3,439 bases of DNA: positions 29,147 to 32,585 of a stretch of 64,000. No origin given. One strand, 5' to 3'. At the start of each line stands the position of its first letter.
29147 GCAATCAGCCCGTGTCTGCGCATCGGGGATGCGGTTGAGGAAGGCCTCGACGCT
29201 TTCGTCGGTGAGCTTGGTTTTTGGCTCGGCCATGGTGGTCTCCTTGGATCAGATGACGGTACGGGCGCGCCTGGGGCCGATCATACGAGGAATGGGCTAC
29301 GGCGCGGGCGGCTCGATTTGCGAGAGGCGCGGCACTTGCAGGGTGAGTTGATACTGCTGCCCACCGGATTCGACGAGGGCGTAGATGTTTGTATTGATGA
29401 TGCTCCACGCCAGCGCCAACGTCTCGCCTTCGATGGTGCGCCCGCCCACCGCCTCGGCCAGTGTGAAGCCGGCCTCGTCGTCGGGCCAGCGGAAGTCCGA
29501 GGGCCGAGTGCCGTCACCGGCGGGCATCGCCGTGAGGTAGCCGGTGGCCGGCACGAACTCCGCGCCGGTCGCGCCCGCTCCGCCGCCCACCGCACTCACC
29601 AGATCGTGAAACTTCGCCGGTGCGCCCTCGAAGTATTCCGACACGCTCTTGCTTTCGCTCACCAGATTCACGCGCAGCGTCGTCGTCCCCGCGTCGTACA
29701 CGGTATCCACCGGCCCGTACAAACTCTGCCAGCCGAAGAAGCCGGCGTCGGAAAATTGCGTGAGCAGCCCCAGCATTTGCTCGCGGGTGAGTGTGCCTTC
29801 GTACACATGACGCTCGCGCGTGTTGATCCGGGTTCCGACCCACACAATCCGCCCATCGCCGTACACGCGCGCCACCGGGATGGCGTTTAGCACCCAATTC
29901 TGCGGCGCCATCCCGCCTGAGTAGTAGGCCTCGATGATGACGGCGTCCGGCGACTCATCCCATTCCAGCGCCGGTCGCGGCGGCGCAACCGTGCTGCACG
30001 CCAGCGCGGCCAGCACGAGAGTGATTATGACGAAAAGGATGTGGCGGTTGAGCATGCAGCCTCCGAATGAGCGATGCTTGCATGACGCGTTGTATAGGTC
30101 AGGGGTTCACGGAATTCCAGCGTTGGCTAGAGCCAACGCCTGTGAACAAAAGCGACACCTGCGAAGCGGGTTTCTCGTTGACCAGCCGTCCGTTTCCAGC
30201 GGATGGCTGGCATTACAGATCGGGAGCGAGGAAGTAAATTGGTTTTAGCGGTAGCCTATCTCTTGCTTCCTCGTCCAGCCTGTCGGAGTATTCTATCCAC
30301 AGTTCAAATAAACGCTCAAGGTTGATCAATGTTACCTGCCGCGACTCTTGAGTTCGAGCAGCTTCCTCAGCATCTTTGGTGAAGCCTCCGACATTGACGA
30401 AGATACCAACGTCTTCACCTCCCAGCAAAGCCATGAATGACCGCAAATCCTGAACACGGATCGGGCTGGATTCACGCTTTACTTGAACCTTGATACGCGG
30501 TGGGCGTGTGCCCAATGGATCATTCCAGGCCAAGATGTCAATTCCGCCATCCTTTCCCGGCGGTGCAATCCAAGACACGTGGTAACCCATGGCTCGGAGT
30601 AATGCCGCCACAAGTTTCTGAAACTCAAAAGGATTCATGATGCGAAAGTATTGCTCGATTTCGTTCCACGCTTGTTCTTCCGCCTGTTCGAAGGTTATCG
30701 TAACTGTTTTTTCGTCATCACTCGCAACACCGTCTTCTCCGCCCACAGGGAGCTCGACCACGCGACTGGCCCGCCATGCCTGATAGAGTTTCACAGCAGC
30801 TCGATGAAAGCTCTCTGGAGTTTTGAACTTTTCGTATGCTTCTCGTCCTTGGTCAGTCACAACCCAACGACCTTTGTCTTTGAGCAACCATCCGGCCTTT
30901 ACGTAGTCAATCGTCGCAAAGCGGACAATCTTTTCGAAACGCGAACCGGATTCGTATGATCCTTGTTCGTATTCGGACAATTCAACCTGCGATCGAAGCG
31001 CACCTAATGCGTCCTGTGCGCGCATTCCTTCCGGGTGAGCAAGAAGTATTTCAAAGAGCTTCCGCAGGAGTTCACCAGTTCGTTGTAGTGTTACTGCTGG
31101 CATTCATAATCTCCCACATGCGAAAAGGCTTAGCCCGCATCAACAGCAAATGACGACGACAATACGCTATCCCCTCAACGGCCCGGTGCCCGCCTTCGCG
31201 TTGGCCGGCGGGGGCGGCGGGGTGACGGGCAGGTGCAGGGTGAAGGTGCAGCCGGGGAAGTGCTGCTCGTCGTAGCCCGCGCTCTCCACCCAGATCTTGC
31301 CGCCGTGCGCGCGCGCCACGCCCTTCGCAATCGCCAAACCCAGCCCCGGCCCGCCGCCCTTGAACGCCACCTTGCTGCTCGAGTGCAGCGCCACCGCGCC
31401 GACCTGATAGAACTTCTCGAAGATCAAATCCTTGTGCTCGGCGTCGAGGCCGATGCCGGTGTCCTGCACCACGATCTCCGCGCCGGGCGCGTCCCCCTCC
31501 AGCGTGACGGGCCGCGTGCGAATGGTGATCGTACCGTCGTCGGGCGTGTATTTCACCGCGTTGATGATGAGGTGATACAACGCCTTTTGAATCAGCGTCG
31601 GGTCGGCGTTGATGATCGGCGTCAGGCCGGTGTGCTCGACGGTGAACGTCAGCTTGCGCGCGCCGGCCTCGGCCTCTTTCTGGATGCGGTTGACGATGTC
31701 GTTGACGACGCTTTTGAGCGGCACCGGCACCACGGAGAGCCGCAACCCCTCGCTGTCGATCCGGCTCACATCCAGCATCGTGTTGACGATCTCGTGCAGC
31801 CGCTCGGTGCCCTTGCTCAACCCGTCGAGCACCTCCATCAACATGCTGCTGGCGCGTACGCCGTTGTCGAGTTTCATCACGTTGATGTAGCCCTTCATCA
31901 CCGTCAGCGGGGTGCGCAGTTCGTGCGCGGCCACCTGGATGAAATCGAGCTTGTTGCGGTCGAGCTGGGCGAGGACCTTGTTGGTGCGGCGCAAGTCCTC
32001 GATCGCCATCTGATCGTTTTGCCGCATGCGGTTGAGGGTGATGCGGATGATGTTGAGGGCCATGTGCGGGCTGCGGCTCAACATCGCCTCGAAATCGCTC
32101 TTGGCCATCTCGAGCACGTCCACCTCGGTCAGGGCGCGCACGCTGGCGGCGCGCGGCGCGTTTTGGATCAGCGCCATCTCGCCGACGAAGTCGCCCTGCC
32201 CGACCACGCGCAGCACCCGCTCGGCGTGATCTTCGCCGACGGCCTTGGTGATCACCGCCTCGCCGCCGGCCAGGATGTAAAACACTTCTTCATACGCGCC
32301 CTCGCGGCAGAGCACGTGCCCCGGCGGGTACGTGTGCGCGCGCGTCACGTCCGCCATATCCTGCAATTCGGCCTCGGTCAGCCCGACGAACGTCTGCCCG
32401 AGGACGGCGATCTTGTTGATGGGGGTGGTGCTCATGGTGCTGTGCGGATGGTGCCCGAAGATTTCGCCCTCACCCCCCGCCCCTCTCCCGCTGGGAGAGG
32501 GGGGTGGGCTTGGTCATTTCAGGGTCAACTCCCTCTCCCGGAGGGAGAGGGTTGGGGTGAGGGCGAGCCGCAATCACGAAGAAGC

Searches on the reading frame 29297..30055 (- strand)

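Call 47: search_protein_families(library=pfam, proteins=[window:29297-30055:-], max_evalue=0.0001)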
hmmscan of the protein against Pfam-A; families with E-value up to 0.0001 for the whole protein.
window:29297-30055:- (252 aa): 1 family
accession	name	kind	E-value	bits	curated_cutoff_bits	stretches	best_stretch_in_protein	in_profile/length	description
PF20033.5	DUF6438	-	2.6e-08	34.6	30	1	63-155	20-111/116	Domain of unknown function (DUF6438)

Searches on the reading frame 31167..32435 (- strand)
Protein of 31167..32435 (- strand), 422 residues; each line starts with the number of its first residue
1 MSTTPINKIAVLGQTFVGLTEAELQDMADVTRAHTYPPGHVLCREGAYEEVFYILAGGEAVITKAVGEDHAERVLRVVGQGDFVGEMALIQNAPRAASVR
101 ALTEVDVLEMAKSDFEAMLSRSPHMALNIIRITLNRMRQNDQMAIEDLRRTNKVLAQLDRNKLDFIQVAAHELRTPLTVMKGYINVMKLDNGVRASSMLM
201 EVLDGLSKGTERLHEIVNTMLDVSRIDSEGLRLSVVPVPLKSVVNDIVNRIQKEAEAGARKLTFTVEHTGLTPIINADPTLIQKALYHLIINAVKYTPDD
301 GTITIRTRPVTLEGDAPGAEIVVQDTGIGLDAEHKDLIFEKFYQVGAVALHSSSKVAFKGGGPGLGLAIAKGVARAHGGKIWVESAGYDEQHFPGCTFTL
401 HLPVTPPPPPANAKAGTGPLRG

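Call 47: search_protein_families(library=pfam, proteins=[window:31167-32435:-], max_evalue=0.0001)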
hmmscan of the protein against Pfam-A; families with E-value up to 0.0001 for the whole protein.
window:31167-32435:- (422 aa): 3 families
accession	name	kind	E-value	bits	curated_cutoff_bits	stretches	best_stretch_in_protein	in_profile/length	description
PF02518.31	HATPase_c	-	4.1e-23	82.4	26.4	1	278-405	2-110/111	Histidine kinase-, DNA gyrase B-, and HSP90-like ATPase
PF00027.35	cNMP_binding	-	6.4e-21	74.6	27.5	1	35-121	3-88/89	Cyclic nucleotide-binding domain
PF00512.31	HisKA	-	4e-15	56.1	26.9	1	162-229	2-66/66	His Kinase A (phospho-acceptor) domain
